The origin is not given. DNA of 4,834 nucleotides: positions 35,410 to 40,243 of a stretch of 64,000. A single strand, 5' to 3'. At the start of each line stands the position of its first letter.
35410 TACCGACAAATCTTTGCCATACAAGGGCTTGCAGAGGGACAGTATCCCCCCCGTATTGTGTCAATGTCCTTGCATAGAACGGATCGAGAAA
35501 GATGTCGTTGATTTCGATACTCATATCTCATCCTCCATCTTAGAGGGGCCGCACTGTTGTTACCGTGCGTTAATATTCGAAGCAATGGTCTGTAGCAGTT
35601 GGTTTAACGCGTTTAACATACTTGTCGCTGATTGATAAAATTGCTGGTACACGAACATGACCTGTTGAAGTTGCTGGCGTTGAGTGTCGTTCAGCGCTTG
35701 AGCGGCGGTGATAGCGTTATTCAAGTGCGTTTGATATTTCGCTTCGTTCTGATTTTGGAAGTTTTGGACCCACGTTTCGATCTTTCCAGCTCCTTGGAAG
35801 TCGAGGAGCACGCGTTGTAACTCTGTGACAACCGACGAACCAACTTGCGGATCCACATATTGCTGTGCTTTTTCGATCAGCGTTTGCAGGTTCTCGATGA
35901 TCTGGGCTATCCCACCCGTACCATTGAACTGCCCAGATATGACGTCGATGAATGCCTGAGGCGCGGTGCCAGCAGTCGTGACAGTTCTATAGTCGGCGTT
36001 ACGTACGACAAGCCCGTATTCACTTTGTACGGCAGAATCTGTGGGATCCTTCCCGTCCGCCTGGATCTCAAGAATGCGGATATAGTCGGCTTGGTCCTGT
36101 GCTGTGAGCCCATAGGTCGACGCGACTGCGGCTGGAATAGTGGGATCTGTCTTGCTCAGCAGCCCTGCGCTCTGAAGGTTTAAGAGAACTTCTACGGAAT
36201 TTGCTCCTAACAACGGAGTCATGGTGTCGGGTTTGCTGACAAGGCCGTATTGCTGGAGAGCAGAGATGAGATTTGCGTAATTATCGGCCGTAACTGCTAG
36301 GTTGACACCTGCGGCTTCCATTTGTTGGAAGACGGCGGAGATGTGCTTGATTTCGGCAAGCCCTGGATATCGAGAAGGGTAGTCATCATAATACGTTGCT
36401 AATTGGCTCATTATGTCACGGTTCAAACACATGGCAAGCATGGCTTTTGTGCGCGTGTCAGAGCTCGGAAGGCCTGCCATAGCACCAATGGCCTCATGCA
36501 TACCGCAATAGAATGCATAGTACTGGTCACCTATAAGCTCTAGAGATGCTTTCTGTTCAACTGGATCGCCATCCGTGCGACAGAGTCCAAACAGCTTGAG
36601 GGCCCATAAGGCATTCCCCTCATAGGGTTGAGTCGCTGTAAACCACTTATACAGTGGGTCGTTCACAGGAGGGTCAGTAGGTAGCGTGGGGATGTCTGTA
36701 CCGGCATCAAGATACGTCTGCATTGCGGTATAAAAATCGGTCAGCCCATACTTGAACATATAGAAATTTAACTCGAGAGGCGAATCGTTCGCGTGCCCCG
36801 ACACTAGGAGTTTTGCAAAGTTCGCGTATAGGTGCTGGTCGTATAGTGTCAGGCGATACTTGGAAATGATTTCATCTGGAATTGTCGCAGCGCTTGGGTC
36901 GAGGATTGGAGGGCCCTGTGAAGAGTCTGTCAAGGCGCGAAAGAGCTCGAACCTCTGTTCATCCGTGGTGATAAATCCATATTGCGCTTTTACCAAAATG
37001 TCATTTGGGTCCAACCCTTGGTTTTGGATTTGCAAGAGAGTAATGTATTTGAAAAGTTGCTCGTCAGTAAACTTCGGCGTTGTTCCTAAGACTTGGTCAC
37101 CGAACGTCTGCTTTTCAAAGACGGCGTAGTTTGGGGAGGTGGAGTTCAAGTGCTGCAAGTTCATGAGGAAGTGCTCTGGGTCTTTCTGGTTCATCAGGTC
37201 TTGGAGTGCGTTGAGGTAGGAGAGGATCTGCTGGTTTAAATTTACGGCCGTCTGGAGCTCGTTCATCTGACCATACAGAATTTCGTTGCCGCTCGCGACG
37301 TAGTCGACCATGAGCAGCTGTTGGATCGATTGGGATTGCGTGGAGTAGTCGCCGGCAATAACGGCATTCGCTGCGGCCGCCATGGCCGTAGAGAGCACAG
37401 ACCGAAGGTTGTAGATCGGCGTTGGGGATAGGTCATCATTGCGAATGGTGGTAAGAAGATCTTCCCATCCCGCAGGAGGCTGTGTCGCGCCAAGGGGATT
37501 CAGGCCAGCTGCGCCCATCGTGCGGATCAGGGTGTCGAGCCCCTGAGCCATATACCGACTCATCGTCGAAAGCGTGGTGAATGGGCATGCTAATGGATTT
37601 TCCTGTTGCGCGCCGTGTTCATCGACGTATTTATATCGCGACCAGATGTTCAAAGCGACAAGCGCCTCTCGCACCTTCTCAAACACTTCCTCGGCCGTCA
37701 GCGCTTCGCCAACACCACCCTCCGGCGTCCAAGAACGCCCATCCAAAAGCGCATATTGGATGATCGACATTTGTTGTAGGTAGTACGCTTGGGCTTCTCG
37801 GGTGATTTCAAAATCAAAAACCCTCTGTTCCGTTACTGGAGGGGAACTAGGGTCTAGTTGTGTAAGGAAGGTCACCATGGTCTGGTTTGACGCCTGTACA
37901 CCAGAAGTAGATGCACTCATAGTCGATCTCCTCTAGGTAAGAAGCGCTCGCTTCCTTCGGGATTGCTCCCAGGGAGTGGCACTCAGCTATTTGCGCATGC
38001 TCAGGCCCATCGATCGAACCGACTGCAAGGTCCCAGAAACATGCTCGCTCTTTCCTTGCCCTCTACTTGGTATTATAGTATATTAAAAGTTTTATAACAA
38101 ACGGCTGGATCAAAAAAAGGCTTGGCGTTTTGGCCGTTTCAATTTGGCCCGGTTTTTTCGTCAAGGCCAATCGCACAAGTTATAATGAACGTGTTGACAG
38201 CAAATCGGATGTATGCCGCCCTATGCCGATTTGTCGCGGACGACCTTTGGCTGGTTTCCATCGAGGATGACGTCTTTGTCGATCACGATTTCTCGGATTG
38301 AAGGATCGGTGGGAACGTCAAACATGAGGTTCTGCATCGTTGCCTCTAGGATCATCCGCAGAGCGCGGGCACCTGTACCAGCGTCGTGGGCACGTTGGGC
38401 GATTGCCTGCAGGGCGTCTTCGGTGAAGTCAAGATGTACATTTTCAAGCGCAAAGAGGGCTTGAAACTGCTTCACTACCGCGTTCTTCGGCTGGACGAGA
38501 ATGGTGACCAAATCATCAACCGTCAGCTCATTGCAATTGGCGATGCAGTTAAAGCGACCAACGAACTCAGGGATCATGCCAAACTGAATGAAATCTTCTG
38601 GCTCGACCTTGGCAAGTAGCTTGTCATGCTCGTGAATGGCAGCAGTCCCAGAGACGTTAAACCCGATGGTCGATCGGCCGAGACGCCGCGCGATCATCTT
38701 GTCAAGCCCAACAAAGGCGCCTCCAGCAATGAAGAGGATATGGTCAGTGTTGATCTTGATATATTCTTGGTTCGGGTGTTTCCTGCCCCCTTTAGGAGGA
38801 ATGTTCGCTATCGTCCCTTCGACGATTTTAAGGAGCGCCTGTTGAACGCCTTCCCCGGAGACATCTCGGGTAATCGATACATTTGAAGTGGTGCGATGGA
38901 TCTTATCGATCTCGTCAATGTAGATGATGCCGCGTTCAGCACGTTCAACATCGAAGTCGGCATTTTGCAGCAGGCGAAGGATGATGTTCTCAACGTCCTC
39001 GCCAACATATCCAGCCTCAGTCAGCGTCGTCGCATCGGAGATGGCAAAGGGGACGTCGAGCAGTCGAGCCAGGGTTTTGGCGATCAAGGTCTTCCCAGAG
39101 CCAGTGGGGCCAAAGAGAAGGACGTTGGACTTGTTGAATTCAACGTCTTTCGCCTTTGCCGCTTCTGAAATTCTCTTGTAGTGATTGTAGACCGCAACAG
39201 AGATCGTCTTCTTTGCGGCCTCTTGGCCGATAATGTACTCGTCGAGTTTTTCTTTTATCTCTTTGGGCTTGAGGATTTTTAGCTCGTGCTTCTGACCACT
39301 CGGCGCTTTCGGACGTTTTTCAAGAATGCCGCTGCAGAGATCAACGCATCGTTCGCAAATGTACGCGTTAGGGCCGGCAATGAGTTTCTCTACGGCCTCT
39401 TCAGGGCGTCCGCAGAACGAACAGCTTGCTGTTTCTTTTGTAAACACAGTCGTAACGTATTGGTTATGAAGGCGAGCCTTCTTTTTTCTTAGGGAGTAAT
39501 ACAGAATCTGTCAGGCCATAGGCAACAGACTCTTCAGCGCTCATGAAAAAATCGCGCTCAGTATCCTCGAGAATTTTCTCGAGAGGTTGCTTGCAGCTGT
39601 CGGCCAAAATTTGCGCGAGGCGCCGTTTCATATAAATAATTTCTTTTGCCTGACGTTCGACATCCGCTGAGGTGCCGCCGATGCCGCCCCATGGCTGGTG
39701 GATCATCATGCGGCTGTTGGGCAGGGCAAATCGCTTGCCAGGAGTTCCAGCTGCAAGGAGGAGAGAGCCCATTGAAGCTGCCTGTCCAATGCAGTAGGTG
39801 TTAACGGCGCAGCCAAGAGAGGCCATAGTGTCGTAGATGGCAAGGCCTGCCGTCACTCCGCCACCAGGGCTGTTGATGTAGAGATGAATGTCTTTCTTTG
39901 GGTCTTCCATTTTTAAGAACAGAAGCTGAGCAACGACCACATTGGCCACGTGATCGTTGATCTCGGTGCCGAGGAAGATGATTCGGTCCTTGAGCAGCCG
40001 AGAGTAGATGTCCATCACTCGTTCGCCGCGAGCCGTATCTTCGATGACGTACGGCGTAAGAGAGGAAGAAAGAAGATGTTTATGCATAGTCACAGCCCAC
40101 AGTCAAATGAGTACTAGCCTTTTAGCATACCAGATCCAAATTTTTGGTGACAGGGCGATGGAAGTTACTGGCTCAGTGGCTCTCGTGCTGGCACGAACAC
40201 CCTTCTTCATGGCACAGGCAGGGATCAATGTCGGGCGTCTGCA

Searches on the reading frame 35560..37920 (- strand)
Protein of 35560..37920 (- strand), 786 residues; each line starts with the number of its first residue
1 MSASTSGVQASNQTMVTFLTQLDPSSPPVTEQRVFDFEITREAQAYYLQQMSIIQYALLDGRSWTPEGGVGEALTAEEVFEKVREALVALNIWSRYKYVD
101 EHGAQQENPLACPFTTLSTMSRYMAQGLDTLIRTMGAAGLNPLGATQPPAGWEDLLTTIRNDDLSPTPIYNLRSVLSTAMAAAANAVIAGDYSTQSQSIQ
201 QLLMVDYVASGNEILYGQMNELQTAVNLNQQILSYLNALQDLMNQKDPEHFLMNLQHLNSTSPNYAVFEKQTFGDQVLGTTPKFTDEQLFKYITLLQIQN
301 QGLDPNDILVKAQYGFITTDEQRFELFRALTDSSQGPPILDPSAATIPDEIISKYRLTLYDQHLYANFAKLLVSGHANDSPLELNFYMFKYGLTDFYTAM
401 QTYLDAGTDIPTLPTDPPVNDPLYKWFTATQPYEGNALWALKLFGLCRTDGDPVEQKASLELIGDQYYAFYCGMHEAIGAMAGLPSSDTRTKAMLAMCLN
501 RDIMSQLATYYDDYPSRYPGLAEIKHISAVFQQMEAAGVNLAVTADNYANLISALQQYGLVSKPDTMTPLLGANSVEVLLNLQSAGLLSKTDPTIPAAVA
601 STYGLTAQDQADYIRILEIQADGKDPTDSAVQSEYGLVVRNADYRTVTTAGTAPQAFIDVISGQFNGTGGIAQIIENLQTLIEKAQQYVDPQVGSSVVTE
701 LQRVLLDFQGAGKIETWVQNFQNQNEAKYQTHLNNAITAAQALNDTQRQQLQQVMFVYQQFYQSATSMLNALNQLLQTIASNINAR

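Call 8: search_protein_families(library=pfam, proteins=[window:35560-37920:-], max_evalue=0.01)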
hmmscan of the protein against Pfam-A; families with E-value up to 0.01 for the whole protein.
window:35560-37920:- (786 aa): 0 families

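Call 9: search_protein_families(library=ncbifam, proteins=[window:35560-37920:-], max_evalue=0.01)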
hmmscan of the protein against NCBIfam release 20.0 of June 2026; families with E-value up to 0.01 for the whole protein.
window:35560-37920:- (786 aa): 0 families

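Call 34: search_solved_structures(query=window:35560-37920:-, max_evalue=10)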
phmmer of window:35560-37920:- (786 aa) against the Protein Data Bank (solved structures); distinct sequences matched with E-value up to 10: 3.
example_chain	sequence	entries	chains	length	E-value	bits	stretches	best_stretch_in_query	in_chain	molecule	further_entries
6qld_U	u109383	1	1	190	0.58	11.7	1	204-256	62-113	Inner kinetochore subunit AME1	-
6qle_U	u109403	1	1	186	0.6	11.7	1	204-256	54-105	Inner kinetochore subunit AME1,Inner kinetochore subunit AME1,Inner kinetochore subunit AM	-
5cg5_A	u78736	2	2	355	1.1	10.8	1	479-564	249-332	Farnesyl pyrophosphate synthase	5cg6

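Call 63: search_solved_structures(query=A7, max_evalue=10)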
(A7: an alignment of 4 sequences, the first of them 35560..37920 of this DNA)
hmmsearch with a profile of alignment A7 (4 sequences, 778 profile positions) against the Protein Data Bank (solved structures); distinct sequences matched with E-value up to 10: 1.
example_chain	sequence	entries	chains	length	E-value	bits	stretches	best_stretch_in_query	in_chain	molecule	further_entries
5u2p_A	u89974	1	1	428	0.08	14.8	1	561-637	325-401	Sugar ABC transporter substrate-binding protein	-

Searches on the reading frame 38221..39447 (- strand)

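Call 8: search_protein_families(library=pfam, proteins=[window:38221-39447:-], max_evalue=0.01)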
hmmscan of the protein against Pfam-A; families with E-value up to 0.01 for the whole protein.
window:38221-39447:- (408 aa): 17 families
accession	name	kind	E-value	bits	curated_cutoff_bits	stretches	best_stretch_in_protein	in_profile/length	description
PF07724.20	AAA_2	-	7.3e-34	117.6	27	1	106-301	3-165/166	AAA domain (Cdc48 subfamily)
PF06689.19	zf-C4_ClpX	-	5.8e-17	61.7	27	1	8-43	2-38/39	ClpX C4-type zinc finger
PF00004.35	AAA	-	1.5e-14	55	21.2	1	109-233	1-99/131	ATPase family associated with various cellular activities (AAA)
PF10431.15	ClpB_D2-small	-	9.8e-10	38.8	21.9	1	311-382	4-71/81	C-terminal, D2-small domain, of ClpB protein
PF05496.18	RuvB_N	-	1.3e-06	28.7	27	1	67-189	5-102/159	Holliday junction DNA helicase RuvB P-loop domain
PF07728.20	AAA_5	-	2.1e-06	28.2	22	1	108-189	1-84/139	AAA domain (dynein-related subfamily)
PF01078.27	Mg_chelatase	-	1.2e-05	25.3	20.3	1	106-130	22-46/207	Magnesium chelatase, subunit ChlI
PF00493.29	MCM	-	3.3e-05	23.6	23.3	1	63-188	17-138/224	MCM P-loop domain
PF13401.12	AAA_22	-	7.8e-05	23.4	27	1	104-145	3-47/130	AAA domain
PF00158.32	Sigma54_activat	-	0.00011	22.4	20.2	0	97-127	13-43/168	Sigma-54 interaction domain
PF14532.12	Sigma54_activ_2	-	0.00038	21.1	25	1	100-185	15-83/138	Sigma-54 interaction domain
PF13173.12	AAA_14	-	0.00075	20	27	1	107-195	3-86/129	AAA domain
PF12775.13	AAA_7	-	0.0044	17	25.8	1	105-131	32-58/181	P-loop containing dynein motor region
PF13191.12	AAA_16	-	0.0057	17.6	32.6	0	104-131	22-49/167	AAA ATPase domain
PF13476.12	AAA_23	-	0.0058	17.7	27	0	100-124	13-37/201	AAA domain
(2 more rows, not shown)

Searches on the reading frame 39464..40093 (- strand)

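Call 8: search_protein_families(library=pfam, proteins=[window:39464-40093:-], max_evalue=0.01)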
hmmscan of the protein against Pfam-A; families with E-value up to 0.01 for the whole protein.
window:39464-40093:- (209 aa): 1 family
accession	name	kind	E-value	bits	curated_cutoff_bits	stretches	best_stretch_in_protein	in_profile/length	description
PF00574.28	CLP_protease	-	8e-79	264.2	20.2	1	22-199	2-179/182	Clp protease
